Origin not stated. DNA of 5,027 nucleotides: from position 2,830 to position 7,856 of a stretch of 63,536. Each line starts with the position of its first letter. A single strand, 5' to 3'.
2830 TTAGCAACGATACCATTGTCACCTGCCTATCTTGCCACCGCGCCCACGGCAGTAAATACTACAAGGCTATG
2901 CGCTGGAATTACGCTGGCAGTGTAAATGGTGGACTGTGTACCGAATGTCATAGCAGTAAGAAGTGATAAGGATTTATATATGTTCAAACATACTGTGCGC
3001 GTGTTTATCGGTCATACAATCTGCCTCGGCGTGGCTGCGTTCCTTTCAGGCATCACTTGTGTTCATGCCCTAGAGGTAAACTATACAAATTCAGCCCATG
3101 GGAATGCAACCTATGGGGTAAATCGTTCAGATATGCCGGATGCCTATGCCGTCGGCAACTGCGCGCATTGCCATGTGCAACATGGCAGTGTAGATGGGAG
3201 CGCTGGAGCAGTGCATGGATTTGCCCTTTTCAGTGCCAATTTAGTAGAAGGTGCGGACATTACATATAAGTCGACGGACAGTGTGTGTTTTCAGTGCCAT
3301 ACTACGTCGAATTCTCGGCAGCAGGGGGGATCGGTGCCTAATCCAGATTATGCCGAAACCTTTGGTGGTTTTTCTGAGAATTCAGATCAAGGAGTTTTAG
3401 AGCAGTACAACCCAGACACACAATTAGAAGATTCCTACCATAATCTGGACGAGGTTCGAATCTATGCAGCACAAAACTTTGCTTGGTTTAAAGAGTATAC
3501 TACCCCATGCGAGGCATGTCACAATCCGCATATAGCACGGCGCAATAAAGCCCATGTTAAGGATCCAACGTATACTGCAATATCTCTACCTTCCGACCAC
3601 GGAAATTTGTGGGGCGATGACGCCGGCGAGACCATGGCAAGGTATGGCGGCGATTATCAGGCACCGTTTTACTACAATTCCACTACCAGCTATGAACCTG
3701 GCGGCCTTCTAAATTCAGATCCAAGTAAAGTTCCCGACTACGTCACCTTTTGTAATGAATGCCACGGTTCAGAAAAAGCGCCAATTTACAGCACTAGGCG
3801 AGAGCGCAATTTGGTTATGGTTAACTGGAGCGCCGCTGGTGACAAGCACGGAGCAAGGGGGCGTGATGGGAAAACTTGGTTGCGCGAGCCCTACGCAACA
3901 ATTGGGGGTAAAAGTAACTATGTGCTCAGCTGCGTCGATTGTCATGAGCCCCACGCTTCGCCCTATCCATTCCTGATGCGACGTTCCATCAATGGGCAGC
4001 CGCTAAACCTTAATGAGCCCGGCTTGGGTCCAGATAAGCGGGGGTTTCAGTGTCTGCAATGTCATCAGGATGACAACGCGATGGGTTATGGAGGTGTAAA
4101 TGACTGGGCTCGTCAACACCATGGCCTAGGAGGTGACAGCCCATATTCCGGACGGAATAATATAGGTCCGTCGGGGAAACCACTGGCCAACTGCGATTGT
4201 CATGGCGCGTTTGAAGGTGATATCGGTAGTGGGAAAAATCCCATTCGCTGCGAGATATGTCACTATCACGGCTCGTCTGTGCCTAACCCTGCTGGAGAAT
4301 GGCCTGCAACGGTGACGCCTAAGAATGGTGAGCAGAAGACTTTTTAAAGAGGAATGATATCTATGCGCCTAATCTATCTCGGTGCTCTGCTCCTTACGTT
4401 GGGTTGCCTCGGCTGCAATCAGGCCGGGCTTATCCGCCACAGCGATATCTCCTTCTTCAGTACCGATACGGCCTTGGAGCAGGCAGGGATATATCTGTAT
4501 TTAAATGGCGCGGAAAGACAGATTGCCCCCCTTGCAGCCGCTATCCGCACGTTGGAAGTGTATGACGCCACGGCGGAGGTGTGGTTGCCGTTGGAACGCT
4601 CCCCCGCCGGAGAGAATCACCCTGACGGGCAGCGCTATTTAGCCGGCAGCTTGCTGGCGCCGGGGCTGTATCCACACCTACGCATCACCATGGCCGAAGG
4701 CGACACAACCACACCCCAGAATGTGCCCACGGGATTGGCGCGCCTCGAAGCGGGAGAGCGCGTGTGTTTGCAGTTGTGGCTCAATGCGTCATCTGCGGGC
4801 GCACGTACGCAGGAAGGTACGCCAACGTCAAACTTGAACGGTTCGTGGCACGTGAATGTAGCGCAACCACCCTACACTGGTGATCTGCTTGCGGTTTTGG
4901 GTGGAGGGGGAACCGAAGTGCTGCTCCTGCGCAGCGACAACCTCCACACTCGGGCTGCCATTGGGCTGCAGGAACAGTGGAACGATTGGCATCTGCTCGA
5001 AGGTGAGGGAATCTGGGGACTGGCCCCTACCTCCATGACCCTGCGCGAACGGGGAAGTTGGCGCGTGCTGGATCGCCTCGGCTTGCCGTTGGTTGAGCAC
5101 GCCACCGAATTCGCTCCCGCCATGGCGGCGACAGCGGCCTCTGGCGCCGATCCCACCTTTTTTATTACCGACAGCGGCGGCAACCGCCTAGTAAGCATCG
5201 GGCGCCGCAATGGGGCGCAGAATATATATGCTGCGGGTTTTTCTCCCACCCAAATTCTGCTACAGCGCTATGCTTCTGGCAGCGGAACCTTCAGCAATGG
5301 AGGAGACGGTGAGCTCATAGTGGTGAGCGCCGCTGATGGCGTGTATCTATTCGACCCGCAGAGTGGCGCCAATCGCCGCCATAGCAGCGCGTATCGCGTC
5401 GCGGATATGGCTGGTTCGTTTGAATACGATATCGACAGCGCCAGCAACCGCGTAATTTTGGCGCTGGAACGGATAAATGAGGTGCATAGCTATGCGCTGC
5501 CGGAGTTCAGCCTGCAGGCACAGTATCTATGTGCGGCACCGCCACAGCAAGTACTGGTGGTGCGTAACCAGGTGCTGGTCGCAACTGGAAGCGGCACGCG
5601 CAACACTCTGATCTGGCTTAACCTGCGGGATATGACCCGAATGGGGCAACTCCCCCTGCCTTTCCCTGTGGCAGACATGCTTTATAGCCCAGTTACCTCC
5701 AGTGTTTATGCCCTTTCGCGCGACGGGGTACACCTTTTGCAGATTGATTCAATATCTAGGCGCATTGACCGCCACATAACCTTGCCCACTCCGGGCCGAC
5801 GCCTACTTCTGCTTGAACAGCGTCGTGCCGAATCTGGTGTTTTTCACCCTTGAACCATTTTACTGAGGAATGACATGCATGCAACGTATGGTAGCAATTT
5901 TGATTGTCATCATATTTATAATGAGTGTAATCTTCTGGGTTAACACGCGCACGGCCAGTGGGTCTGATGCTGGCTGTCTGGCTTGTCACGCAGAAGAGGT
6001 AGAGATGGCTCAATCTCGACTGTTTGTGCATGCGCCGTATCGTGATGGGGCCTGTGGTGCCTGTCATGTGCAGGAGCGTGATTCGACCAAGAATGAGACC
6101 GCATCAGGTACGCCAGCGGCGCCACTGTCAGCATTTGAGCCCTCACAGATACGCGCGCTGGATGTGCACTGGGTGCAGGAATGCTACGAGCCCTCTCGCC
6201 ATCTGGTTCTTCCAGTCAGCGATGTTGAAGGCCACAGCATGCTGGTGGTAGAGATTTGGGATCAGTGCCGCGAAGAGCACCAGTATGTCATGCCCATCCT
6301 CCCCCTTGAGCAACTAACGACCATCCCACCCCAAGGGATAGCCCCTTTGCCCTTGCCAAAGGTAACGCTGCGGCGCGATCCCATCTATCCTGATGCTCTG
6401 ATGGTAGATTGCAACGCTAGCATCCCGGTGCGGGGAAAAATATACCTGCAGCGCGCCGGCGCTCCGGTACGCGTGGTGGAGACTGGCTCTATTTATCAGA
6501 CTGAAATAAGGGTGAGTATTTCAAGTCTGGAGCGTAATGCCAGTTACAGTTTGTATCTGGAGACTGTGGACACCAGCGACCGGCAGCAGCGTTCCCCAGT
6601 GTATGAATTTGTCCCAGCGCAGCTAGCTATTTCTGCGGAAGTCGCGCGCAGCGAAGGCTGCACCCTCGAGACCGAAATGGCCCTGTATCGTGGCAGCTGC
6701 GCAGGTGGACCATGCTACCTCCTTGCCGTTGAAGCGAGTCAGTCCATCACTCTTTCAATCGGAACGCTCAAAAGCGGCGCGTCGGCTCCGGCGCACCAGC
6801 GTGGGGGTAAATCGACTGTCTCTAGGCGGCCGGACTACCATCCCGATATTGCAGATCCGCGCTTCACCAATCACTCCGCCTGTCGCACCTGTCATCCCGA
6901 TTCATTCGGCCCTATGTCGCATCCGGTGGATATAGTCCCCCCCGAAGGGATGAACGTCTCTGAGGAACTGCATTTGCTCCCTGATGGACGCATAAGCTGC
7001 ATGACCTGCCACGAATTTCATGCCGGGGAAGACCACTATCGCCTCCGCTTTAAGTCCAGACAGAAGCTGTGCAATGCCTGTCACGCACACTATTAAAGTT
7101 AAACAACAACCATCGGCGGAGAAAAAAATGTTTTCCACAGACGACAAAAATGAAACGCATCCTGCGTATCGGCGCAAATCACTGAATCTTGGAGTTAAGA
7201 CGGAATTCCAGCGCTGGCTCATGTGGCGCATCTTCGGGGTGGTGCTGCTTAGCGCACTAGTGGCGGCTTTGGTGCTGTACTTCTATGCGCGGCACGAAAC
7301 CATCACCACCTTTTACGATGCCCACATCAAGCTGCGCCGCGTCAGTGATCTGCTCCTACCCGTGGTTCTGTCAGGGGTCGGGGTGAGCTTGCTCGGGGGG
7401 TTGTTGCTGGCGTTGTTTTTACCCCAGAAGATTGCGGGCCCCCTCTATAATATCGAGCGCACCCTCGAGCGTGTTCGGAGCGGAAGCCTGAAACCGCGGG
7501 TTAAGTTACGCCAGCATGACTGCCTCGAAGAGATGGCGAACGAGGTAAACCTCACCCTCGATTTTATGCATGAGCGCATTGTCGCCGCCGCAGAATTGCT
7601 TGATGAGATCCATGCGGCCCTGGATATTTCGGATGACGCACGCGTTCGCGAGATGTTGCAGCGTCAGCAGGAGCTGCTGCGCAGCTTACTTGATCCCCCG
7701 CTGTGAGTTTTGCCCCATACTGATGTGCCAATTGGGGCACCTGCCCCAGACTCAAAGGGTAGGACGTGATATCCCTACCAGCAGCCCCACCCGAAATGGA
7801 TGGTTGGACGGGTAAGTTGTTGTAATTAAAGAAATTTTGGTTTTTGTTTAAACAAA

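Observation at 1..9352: OmcS-family (nanowire-type) cytochrome locus with two paralogues and a fixed set of secreted accessory proteins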

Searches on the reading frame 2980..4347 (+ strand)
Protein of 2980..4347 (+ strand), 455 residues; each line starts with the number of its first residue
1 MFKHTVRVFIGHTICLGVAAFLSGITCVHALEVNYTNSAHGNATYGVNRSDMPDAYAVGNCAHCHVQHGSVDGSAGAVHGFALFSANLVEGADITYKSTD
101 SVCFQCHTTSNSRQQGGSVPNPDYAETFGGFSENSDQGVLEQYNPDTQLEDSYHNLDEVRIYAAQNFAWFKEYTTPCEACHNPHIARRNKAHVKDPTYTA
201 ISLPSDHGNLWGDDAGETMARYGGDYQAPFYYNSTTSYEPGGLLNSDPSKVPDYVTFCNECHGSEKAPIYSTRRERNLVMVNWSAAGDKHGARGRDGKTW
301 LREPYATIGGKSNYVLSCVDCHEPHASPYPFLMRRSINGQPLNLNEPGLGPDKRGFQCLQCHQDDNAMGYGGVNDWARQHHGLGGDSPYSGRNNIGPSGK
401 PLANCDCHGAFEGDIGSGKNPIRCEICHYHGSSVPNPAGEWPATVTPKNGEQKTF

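Call 6: search_protein_families(library=pfam, proteins=[window:2980-4347:+], max_evalue=0.1)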
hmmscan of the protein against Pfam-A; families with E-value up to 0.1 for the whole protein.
window:2980-4347:+ (455 aa): 3 families
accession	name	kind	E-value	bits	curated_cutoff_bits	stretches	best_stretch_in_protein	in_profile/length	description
PF09699.15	Paired_CXXCH_1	-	2.6e-10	40.3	20.6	1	317-365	8-39/41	Doubled CXXCH motif (Paired_CXXCH_1)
PF22113.1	Mtrc-MtrF_II-IV_dom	-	1.7e-05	24.8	30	1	28-111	56-131/176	Outer membrane cytochrome MtrC/MtrF-like, domains II/IV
PF14522.11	Cytochrome_C7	-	4e-05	23.8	24.8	0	58-113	13-54/67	Cytochrome c7 and related cytochrome c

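Call 58: search_protein_families(library=ncbifam, proteins=[window:2980-4347:+], max_evalue=0.1)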
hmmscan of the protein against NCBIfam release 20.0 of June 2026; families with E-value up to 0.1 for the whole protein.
window:2980-4347:+ (455 aa): 3 families
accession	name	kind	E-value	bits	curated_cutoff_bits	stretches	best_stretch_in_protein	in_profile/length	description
TIGR01905.1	paired_CXXCH_1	subfamily_domain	3.9e-09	36.3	25.2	1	318-337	9-28/41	doubled CXXCH domain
TIGR03508.1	decahem_SO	subfamily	0.00068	19.2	192.2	0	315-337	143-165/258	DmsE family decaheme c-type cytochrome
TIGR04315.1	octaheme_Shew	subfamily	0.0009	18.4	375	1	59-193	146-262/440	tetrathionate reductase family octaheme c-type cytochrome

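Call 96: search_solved_structures(query=window:2980-4347:+, max_evalue=1)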
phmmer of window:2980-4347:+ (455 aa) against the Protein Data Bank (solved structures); distinct sequences matched with E-value up to 1: 0.

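Call 98: search_protein_representatives(protein=window:2980-4347:+)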
Query: 455 residues. Proteins with E-value up to 0.001 (for the whole library): 389; up to 1e-10: 278; up to 1e-30: 145. The best 150 are listed.
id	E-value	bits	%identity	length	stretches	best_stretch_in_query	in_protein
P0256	2.4e-157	541.1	60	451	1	3-455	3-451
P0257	5.7e-87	309.0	46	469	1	13-434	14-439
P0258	3.7e-81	289.8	48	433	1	21-444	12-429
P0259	2.9e-79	283.6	46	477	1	30-448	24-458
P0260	7.4e-77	275.7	45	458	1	30-435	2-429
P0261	1.6e-73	264.7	42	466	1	6-444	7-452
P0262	1.1e-72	261.9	42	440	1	26-433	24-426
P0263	3.2e-70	253.7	45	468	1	33-436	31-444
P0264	9.9e-70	252.1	46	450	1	34-433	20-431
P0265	1.1e-69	252.0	43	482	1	32-438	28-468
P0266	3.3e-69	250.4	44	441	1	33-433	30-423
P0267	7.6e-68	245.9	42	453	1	34-432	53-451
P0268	2.7e-67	244.1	43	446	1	13-433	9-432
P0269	3.2e-67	243.9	46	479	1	34-437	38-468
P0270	4.2e-67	243.5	49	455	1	23-340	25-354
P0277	4.8e-60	220.2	42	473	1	30-455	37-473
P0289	1.0e-55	206.0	39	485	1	21-435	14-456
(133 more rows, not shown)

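Call 99: list_cluster_members(proteins=[P0257, P0258, P0259, P0261, P0262, P0263, P0265, P0268, P0277, P0289])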
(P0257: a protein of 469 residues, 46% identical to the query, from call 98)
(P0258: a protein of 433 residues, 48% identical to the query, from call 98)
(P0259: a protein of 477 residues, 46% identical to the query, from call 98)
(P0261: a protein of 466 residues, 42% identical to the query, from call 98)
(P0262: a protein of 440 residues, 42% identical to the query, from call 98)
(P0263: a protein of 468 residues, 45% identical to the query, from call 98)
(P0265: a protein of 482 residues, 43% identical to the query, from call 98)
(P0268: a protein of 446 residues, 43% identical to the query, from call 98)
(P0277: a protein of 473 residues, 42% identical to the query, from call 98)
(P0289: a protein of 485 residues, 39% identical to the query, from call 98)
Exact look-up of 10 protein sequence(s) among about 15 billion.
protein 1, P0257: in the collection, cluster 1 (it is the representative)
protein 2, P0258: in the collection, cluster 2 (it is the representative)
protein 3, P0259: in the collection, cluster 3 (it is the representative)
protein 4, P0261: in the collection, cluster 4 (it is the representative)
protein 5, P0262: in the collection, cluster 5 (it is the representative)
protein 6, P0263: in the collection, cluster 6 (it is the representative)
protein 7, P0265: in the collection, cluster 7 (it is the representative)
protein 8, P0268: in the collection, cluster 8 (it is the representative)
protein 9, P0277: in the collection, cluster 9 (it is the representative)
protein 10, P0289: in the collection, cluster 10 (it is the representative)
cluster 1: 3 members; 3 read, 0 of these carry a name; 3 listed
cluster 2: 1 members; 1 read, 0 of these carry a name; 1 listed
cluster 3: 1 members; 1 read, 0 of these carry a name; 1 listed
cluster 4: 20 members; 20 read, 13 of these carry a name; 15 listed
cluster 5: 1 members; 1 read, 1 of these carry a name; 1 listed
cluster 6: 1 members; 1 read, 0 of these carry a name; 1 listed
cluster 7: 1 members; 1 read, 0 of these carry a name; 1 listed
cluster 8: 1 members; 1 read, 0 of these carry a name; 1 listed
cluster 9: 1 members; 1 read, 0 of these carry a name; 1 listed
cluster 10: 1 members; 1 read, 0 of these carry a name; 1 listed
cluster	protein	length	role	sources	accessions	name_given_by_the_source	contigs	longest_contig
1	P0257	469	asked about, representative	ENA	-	-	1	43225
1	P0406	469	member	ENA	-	-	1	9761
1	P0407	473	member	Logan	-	-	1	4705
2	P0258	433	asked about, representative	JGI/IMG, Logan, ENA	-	-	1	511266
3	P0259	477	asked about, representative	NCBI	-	-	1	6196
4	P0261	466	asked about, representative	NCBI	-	-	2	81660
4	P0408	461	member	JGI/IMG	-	cytochrome c553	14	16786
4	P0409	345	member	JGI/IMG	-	hypothetical protein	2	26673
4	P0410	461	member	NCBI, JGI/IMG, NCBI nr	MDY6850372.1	MAG: cytochrome c3 family protein [Thermodesulfobacteriota bacterium] | cytochrome c553 | cytochrome c3 family protein [Thermodesulfobacteriota bacterium]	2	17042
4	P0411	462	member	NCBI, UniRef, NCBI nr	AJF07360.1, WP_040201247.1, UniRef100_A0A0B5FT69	cytochrome c3 family protein [Geoalkalibacter subterraneus] | Doubled CXXCH motif domain-containing protein n=1 Tax=Geoalkalibacter subterraneus ...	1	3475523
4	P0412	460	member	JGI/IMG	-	hypothetical protein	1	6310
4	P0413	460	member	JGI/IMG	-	hypothetical protein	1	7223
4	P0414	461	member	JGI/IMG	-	hypothetical protein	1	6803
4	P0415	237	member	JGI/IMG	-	hypothetical protein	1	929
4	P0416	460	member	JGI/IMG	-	hypothetical protein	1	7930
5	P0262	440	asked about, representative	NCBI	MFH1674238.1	MAG: cytochrome c3 family protein [Pseudomonadota bacterium]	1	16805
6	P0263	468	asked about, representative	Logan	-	-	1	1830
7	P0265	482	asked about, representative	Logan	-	-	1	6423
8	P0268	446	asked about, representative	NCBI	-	-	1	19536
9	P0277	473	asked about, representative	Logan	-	-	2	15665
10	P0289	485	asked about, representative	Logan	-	-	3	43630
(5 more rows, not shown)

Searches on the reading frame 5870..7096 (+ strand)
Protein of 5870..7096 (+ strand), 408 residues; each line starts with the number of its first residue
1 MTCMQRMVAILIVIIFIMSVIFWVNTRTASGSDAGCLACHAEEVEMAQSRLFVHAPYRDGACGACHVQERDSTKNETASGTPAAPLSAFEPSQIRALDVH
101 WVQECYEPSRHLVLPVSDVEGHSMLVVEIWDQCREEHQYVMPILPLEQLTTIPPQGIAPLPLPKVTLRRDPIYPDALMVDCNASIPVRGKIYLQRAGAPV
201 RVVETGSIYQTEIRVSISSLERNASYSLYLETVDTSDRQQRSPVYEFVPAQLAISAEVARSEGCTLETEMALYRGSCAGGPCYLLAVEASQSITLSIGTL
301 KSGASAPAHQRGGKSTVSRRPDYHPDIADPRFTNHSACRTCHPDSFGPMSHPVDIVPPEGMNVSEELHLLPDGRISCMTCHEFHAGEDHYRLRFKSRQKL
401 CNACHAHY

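Call 6: search_protein_families(library=pfam, proteins=[window:5870-7096:+], max_evalue=0.1)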
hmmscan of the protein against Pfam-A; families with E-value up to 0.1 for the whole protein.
window:5870-7096:+ (408 aa): 6 families
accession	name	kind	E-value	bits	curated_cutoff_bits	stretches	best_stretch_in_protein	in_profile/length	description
PF14522.11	Cytochrome_C7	-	1.1e-06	28.8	24.8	2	32-75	12-57/67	Cytochrome c7 and related cytochrome c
PF09699.15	Paired_CXXCH_1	-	1.7e-06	28.1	20.6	1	376-406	8-37/41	Doubled CXXCH motif (Paired_CXXCH_1)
PF14537.11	Cytochrom_c3_2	-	4.4e-05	24.3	25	1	333-405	24-78/79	Cytochrome c3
PF22678.1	Cytochrom_c_NrfB-like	-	0.0033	18.3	27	0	374-404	58-89/89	Cytochrome c-type protein NrfB-like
PF03264.19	Cytochrom_NNT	-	0.0075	16.4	24.1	1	6-70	6-76/174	NapC/NirT cytochrome c family, N-terminal region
PF22113.1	Mtrc-MtrF_II-IV_dom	-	0.0077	16.2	30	0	33-76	6-45/176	Outer membrane cytochrome MtrC/MtrF-like, domains II/IV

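Call 58: search_protein_families(library=ncbifam, proteins=[window:5870-7096:+], max_evalue=0.1)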
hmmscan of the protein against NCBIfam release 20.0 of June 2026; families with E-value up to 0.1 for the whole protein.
window:5870-7096:+ (408 aa): 9 families
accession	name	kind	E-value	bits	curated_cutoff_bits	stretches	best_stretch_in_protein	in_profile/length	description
TIGR03508.1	decahem_SO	subfamily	1.5e-06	27.9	192.2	1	367-406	136-175/258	DmsE family decaheme c-type cytochrome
NF041028.1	decahem_GSU2203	exception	5.7e-06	25.8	325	1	368-407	168-209/317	GSU2203 family decaheme c-type cytochrome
TIGR01905.1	paired_CXXCH_1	subfamily_domain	0.00078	19.3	25.2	1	376-406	8-37/41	doubled CXXCH domain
TIGR03153.1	cytochr_NrfH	equivalog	0.0016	18.5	134.2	1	9-70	4-63/138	cytochrome c nitrite reductase small subunit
TIGR04257.1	nanowire_3heme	domain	0.0027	17.8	40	1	34-69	24-61/75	c(7)-type cytochrome triheme domain-containing protein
TIGR02161.1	napC_nirT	subfamily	0.0038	17.1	310.6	1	8-69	17-85/185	periplasmic nitrate (or nitrite) reductase c-type cytochrome, NapC/NirT family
TIGR03146.1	cyt_nit_nrfB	equivalog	0.0065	16.8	166.6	1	374-407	109-143/145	cytochrome c nitrite reductase pentaheme subunit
NF008659.0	PRK11659.1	equivalog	0.009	15.7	184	1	374-406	135-168/188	cytochrome c nitrite reductase pentaheme subunit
TIGR03507.1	decahem_SO1788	subfamily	0.01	14.3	209.3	1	35-78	245-288/672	OmcA/MtrC family decaheme c-type cytochrome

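Call 97: search_solved_structures(query=window:5870-7096:+, max_evalue=1)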
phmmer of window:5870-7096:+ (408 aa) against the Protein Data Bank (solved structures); distinct sequences matched with E-value up to 1: 1.
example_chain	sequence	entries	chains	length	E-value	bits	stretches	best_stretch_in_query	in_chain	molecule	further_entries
3ucp_A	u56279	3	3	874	0.064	15.5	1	25-68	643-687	UndA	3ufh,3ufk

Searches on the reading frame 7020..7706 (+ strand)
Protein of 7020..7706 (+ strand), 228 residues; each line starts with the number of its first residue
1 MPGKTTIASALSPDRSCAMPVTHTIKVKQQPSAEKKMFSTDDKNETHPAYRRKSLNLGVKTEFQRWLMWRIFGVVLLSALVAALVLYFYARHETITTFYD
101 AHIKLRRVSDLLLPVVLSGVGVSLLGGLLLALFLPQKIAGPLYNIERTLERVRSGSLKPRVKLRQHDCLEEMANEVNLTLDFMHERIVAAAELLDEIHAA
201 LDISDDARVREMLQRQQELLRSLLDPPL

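Call 6: search_protein_families(library=pfam, proteins=[window:7020-7706:+], max_evalue=0.1)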
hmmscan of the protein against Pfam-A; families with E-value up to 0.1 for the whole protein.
window:7020-7706:+ (228 aa): 1 family
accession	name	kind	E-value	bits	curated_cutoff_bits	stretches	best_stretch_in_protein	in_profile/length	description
PF05192.23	MutS_III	-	0.043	14.6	34.1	1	137-212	74-149/194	MutS domain III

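Call 58: search_protein_families(library=ncbifam, proteins=[window:7128-7706:+], max_evalue=0.1)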
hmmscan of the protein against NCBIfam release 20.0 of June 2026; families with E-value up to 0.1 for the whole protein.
window:7128-7706:+ (192 aa): 9 families
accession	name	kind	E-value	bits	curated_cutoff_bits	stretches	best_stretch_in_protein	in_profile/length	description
NF033092.0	HK_WalK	equivalog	0.00081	18.1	725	1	79-155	178-250/594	cell wall metabolism sensor histidine kinase WalK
NF040691.1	MtrAB_MtrB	equivalog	0.0019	17.3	450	1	79-157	190-267/507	MtrAB system histidine kinase MtrB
NF058645.1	MCPCtpMPsAe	equivalog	0.0036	16.1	900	1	71-175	199-305/558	methyl-accepting chemotaxis protein CtpM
NF008318.0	PRK11107.1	equivalog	0.016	13.2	890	1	77-141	179-241/920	two-component sensor histidine kinase BarA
NF007423.1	PRK09966.1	equivalog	0.029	13.2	325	1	77-149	150-223/390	diguanylate cyclase DgcN/YfiN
NF012163.2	BaeS_SmeS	equivalog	0.038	12.9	500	0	86-149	172-235/457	sensor histidine kinase efflux regulator BaeS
NF033094.0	HK_VanS_O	exception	0.046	13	720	1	63-151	25-121/345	vancomycin resistance histidine kinase VanS-O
NF012226.0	AdeS_HK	equivalog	0.052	12.7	500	1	38-137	21-118/353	two-component sensor histidine kinase AdeS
NF038277.1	accessory_MacP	equivalog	0.07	13.6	45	0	24-51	70-97/98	cell wall synthase accessory phosphoprotein MacP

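Call 59: search_protein_families(library=pfam, proteins=[window:7128-7706:+], max_evalue=10)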
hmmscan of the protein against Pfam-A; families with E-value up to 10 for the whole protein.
window:7128-7706:+ (192 aa): 8 families
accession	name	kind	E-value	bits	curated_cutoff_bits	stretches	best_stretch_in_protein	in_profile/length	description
PF05192.23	MutS_III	-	0.028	15.2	34.1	1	101-176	74-149/194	MutS domain III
PF00654.25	Voltage_CLC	-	0.11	12.1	24.8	1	30-97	120-184/346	Voltage gated chloride channel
PF18119.6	RIG-I_C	-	0.12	12.8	23.2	1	149-183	75-109/141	RIG-I receptor C-terminal domain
PF25285.1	DUF7875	-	0.13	13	27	1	18-57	46-85/96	Domain of unknown function (DUF7875)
PF18947.5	HAMP_2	-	0.19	12.1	24.3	1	101-148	19-66/67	HAMP domain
PF04932.20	Wzy_C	-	0.24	11.6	31.7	1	29-63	35-70/149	O-Antigen ligase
PF02463.25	SMC_N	-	0.28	11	40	1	157-182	163-188/220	RecF/RecN/SMC N terminal domain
PF24989.1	DUF7776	-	1.4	9.9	27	2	128-161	11-44/70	Domain of unknown function (DUF7776)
